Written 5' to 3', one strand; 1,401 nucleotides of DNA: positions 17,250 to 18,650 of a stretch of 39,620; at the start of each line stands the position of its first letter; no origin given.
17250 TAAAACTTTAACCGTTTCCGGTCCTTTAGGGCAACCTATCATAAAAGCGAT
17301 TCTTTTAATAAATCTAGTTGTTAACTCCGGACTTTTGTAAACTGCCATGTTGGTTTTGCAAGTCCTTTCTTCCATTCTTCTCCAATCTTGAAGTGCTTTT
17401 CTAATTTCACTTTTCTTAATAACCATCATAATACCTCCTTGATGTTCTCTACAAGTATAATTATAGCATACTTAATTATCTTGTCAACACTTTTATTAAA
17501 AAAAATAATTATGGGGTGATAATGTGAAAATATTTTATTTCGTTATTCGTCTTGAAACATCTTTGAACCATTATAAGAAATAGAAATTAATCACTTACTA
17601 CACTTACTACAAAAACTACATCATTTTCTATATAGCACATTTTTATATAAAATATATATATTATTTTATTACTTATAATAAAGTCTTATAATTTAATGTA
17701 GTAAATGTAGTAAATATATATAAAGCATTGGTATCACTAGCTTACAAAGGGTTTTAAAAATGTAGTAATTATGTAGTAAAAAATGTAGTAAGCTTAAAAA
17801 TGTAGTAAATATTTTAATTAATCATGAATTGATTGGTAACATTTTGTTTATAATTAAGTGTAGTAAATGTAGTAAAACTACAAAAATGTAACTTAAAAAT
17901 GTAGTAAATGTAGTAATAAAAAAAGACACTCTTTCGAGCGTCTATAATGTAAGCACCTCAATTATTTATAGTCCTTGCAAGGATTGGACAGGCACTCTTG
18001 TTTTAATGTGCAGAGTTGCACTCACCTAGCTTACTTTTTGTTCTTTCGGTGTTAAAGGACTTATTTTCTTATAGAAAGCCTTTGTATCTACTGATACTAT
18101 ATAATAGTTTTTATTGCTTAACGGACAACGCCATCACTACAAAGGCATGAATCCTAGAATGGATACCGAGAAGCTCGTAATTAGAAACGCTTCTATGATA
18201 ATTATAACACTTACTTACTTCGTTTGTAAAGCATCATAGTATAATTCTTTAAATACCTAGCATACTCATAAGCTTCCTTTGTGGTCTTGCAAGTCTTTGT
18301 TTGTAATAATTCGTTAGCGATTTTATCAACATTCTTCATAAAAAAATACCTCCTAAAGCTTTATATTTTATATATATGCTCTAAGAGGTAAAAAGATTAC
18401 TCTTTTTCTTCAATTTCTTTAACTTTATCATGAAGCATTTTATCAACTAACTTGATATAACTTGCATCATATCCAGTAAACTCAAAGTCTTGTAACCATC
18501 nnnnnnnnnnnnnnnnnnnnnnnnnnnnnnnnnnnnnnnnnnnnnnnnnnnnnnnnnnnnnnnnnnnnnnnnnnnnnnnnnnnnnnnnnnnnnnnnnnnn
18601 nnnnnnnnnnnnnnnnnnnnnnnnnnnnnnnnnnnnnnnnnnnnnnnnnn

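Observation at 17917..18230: GC-enriched structured non-coding RNA of about 275 nt, class unknown, next to iteron array 2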

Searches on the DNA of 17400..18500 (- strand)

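Call 4: search_rna_families(source=window, start=17600, end=18500, threshold=evalue, max_evalue=10, show_alignments=5)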
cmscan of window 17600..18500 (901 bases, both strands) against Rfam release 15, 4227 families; matches with E-value up to 10: 1.
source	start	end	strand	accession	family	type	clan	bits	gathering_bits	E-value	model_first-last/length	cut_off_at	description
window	18309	18369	+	RF02064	STnc370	Gene; sRNA;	-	21.9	54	3.9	1-71/71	no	Enterobacterial sRNA STnc370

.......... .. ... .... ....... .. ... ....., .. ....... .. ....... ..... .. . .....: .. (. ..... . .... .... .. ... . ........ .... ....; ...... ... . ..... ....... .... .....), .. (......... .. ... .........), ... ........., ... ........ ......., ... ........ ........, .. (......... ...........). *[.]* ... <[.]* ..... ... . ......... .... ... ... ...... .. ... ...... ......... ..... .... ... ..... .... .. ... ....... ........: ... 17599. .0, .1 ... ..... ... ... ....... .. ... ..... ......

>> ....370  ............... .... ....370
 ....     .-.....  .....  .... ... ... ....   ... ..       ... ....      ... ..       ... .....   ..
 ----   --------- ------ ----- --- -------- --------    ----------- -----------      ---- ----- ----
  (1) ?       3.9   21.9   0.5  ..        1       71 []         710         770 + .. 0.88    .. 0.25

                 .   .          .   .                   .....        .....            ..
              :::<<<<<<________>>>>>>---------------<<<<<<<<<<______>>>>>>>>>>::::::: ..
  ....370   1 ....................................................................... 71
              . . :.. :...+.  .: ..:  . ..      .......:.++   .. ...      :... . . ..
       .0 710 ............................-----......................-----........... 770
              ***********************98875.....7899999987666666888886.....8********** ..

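Call 8: search_dna_similar(query=window:17400-18450:-, collection=phages, mode=distant, max_rows=40)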
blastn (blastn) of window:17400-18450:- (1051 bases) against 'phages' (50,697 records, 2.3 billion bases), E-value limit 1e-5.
Records with a match: 15; places in all: 54; records where one place covers at least 80% of the query: 2.
Best place of each record, by identity: 95-99% 14; 90-95% 1.
By first word of the organism name: Clostridium 15.
By host as written in the record: Clostridium perfringens 12; Clostridium perfringens 012 1; Clostridium perfringens 2589 1; Clostridium perfringens JCM 1290 1.
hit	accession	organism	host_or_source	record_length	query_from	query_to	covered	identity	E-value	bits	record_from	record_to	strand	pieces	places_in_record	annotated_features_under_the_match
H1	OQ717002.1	Clostridium phage vB_CpeS-17DYC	Clostridium perfringens 012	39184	1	1050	100%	97.8%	0e+0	1788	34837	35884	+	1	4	hypothetical protein (x2)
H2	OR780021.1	Clostridium phage XP41-N3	Clostridium perfringens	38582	2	1050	97%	94.4%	0e+0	1568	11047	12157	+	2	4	hypothetical protein (x3)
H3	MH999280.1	Clostridium phage CPD1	Clostridium perfringens 2589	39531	1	1050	74%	97.4%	0e+0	1313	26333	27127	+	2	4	hypothetical protein (x3)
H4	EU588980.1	Clostridium phage phiCP39-O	Clostridium perfringens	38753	2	1051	74%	97.3%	0e+0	1301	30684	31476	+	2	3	hypothetical protein (x2)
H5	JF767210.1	Clostridium phage phiCP9O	Clostridium perfringens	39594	2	1051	74%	97.3%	0e+0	1301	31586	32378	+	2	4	hypothetical protein (x3)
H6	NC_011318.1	Clostridium phage phiCP39-O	Clostridium perfringens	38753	2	1051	74%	97.3%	0e+0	1301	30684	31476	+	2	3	hypothetical protein (x2)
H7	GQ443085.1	Clostridium phage phiCP26F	Clostridium perfringens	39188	2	1051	74%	97.2%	0e+0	1297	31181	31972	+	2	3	phi26F_gp38: hypothetical protein | phi26F_gp37: hypothetical protein | phi26F_gp39: hypothetical protein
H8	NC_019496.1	Clostridium phage phiCP26F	Clostridium perfringens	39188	2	1051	74%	97.2%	0e+0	1297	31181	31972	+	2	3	phi26F_gp38: hypothetical protein | phi26F_gp37: hypothetical protein | phi26F_gp39: hypothetical protein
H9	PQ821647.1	Clostridium phage HMD-PC1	Clostridium perfringens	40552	1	1050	74%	96.7%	0e+0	1277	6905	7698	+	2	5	hypothetical protein (x3)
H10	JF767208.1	Clostridium phage phiCP13O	Clostridium perfringens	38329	2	1050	74%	96.8%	0e+0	1281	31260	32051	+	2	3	hypothetical protein (x3)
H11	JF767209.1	Clostridium phage phiCP34O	Clostridium perfringens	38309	2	1050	74%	96.8%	0e+0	1281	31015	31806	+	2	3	hypothetical protein (x3)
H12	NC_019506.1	Clostridium phage phiCP13O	Clostridium perfringens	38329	2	1050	74%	96.8%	0e+0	1281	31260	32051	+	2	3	hypothetical protein (x3)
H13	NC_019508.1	Clostridium phage phiCP34O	Clostridium perfringens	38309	2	1050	74%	96.8%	0e+0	1281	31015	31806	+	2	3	hypothetical protein (x3)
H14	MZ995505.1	Clostridium phage vB_CpeP_PMQ04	Clostridium perfringens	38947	1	1051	74%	96.3%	0e+0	1265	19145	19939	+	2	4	hypothetical protein (x3)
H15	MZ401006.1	Clostridium phage CPQ4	Clostridium perfringens JCM 1290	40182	136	1051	61%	95.7%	0e+0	1035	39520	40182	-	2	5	hypothetical protein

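Call 10: get_annotated_region(hit=H1, flank=1500)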
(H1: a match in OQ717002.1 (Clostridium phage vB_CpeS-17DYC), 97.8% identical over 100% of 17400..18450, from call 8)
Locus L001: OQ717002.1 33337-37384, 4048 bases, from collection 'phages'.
description: Clostridium phage vB_CpeS-17DYC, complete genome.
organism: Clostridium phage vB_CpeS-17DYC (NCBI taxid 3038269)
taxonomy: Viruses
host: Clostridium perfringens 012; source: waste water; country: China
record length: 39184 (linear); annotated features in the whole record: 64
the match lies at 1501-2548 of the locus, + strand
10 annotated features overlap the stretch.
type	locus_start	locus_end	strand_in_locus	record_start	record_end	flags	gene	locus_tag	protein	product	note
CDS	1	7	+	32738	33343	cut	-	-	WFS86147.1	hypothetical protein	-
CDS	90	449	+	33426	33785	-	-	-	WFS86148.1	hypothetical protein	-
CDS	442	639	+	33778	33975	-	-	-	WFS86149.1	hypothetical protein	-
CDS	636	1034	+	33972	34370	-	-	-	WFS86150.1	hypothetical protein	-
CDS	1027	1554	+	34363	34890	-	-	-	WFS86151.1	hypothetical protein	-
CDS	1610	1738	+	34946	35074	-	-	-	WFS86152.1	hypothetical protein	-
CDS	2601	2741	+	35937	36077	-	-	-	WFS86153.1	hypothetical protein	-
CDS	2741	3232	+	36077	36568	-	-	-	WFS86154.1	hypothetical protein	-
CDS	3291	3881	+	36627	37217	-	-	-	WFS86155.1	putative recombination protein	-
CDS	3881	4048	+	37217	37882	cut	-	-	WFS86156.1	hypothetical protein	-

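Call 11: get_annotated_region(hit=H2, flank=1500)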
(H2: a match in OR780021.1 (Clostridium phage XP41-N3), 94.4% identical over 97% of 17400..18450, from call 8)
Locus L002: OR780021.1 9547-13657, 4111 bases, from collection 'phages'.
description: Clostridium phage XP41-N3, complete genome.
organism: Clostridium phage XP41-N3 (NCBI taxid 3093939)
taxonomy: Viruses; Duplodnaviria; Heunggongvirae; Uroviricota; Caudoviricetes
host: Clostridium perfringens; source: sewage; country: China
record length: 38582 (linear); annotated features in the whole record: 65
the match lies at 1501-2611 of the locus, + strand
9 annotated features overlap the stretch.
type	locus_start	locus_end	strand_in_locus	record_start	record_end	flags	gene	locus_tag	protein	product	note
CDS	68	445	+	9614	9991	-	-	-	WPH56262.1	hypothetical protein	-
CDS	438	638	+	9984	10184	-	-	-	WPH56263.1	hypothetical protein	-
CDS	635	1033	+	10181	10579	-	-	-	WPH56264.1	hypothetical protein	-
CDS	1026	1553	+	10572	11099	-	-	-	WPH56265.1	hypothetical protein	-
CDS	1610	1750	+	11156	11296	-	-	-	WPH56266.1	hypothetical protein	-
CDS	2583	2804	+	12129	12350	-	-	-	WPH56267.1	hypothetical protein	-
CDS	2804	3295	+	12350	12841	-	-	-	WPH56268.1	Mu Gam-like end protection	-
CDS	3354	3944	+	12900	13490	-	-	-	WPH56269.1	Erf-like ssDNA annealing protein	-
CDS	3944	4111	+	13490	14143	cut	-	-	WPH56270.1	hypothetical protein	-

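Call 12: get_annotated_region(hit=H4, flank=1500)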
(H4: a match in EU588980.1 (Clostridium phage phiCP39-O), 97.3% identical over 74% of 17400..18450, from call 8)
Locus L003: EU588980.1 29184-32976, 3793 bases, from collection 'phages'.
description: Clostridium phage 39-O, complete genome.
organism: Clostridium phage phiCP39-O (NCBI taxid 541865)
taxonomy: Viruses; Duplodnaviria; Heunggongvirae; Uroviricota; Caudoviricetes
host: Clostridium perfringens; source: -; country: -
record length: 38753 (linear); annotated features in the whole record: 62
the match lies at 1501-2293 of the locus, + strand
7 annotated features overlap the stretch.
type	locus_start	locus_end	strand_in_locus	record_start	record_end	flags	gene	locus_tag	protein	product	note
CDS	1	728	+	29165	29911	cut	-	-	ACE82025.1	antirepressor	-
CDS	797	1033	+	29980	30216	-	-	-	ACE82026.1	hypothetical protein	-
CDS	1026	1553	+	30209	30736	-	-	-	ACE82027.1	hypothetical protein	contains ferritin domain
CDS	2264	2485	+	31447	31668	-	-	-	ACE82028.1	hypothetical protein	-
CDS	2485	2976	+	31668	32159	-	-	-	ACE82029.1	Gp157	similar to siphovirus Gp157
CDS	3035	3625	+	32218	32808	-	-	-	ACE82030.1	hypothetical protein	contains DNA binding region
CDS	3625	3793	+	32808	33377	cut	-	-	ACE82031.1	hypothetical protein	similar to phage phi105 protein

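Call 13: get_annotated_region(hit=H7, flank=1500)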
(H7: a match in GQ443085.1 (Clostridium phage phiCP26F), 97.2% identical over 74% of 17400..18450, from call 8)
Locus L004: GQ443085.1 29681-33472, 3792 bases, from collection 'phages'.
description: Clostridium phage CP26F, complete genome.
organism: Clostridium phage phiCP26F (NCBI taxid 673376)
taxonomy: Viruses; Duplodnaviria; Heunggongvirae; Uroviricota; Caudoviricetes
host: Clostridium perfringens; source: -; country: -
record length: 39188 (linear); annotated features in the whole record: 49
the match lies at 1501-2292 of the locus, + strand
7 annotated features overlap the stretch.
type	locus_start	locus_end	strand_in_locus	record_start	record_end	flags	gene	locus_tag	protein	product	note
CDS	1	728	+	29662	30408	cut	phi26F_gp35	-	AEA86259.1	hypothetical protein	-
CDS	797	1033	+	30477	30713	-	phi26F_gp36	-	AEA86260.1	hypothetical protein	-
CDS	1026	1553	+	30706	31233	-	phi26F_gp37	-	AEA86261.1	hypothetical protein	-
CDS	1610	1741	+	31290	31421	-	phi26F_gp38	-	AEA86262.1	hypothetical protein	-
CDS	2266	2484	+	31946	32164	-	phi26F_gp39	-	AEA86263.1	hypothetical protein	-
CDS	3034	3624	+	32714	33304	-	phi26F_gp40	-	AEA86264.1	ERF superfamily protein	-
CDS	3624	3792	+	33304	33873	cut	phi26F_gp41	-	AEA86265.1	hypothetical protein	-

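Call 15: search_dna_similar(query=window:17930-18200:-, collection=phages, mode=distant, max_rows=40, max_evalue=1)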
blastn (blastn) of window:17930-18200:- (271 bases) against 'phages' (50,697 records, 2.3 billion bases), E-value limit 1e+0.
Records with a match: 2; places in all: 2; records where one place covers at least 80% of the query: 2.
Best place of each record, by identity: 95-99% 1; 90-95% 1.
By first word of the organism name: Clostridium 2.
By host as written in the record: Clostridium perfringens 012 1; Clostridium perfringens 1.
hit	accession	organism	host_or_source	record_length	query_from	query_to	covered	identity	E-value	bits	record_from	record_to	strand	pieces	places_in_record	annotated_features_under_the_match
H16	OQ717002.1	Clostridium phage vB_CpeS-17DYC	Clostridium perfringens 012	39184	1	271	100%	98.5%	5e-131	471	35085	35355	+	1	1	none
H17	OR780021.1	Clostridium phage XP41-N3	Clostridium perfringens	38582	33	271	88%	93.7%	3e-96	357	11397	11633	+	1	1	none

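Call 16: search_dna_similar(query=window:17930-18200:-, collection=plasmids, mode=distant, max_rows=40, max_evalue=1)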
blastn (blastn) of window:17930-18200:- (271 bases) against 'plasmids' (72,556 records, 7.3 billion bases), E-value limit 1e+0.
Records with a match: 13; places in all: 13; records where one place covers at least 80% of the query: 0.
Best place of each record, by identity: 80-90% 3; 60-80% 10.
By first word of the organism name: Acinetobacter 10; Clostridium 3.
By predicted mobility (MOB-suite, as given by PLSDB): mobilizable 11; non-mobilizable 2.
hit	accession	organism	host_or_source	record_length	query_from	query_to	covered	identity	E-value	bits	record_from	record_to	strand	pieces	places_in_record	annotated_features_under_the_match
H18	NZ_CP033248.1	Clostridium butyricum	environment swab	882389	83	137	20%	80.0%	2e-3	51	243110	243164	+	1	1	hypothetical protein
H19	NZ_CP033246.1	Clostridium butyricum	Homo sapiens,stool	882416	83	137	20%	80.0%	2e-3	51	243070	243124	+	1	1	hypothetical protein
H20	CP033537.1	Acinetobacter pittii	Homo sapiens,Bacterial culture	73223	89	141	20%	79.2%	2e-1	44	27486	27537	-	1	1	hypothetical protein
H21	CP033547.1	Acinetobacter nosocomialis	Homo sapiens,Bacterial culture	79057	89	141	20%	79.2%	2e-1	44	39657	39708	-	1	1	hypothetical protein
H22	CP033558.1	Acinetobacter nosocomialis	Homo sapiens,Bacterial culture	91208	89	141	20%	79.2%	2e-1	44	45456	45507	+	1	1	hypothetical protein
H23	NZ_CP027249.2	Acinetobacter pittii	Homo sapiens,Pure Culture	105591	89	141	20%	79.2%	2e-1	44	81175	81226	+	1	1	hypothetical protein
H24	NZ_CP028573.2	Acinetobacter pittii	Homo sapiens,Pure Culture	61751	89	141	20%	79.2%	2e-1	44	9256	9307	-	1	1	hypothetical protein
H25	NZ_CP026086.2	Acinetobacter pittii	Homo sapiens,Pure Culture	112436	89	141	20%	79.2%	2e-1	44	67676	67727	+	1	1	hypothetical protein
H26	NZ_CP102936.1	Acinetobacter sp. AOR07_HL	Homo sapiens,whole organism,oral sawb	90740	89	141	20%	79.2%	2e-1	44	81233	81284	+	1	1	hypothetical protein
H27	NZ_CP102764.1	Acinetobacter baumannii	Homo sapiens,blood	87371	89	141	20%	79.2%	2e-1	44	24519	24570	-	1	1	hypothetical protein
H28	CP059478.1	Acinetobacter baumannii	Homo sapiens,cell culture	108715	89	141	20%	79.2%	2e-1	44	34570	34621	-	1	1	hypothetical protein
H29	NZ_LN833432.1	Acinetobacter baumannii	Clinical sample, blood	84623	89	141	20%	79.2%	2e-1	44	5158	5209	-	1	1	hypothetical protein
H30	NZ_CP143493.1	Clostridium perfringens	pig,fecal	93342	81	114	13%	88.2%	8e-1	41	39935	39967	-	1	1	none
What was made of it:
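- Tried and rejected: The plasmid search returned only short AT-rich matches (call 16).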

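Call 31: search_rna_families(source=L002, start=1650, end=2200, threshold=evalue, max_evalue=10, show_alignments=3)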
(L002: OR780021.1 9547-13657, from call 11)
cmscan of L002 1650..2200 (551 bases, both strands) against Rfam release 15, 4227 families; matches with E-value up to 10: 2.
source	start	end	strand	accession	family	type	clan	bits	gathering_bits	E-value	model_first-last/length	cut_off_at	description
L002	1923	2014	-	RF01163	snoR64a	Gene; snRNA; snoRNA; CD-box;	-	17.1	45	3.1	1-77/77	no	Small nucleolar RNA snoR64a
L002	2127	2179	-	RF03512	mir-3479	Gene; miRNA;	-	14.7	79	7.5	1-74/74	no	mir-3479 microRNA precursor family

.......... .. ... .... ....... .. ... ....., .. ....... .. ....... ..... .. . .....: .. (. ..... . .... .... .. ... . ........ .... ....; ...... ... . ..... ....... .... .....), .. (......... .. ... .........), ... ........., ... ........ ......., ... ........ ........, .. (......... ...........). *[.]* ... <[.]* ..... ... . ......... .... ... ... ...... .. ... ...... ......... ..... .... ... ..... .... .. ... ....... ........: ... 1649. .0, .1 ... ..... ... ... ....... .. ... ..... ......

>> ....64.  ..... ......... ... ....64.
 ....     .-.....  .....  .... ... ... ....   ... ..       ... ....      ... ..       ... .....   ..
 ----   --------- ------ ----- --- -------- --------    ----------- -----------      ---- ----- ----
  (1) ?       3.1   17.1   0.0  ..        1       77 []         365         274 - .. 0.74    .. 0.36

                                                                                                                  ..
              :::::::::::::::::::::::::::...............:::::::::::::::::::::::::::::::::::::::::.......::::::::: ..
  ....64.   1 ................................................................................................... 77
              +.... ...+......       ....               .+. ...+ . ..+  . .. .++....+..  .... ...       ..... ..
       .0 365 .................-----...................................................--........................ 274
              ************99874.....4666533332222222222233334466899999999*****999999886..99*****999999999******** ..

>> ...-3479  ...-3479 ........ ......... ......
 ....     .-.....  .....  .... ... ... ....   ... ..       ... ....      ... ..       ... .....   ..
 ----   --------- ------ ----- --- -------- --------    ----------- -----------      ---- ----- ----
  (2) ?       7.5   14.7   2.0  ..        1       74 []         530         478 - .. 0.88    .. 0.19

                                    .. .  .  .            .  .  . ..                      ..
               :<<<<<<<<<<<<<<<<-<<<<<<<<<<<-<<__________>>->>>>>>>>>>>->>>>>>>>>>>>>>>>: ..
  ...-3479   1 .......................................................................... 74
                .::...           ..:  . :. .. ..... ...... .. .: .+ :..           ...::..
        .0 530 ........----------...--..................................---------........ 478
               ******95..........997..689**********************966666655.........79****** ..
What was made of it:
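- On Any Rfam 15 family (riboswitches, T-box, 6S, ribozymes, known sRNAs): With permissive E<=10 scans of 17600-18500 and of the long form in L002, only chance hits appeared (STnc370 E 3.9, snoR64a E 3.1, mir-3479 E 7.5; calls 4, 31).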
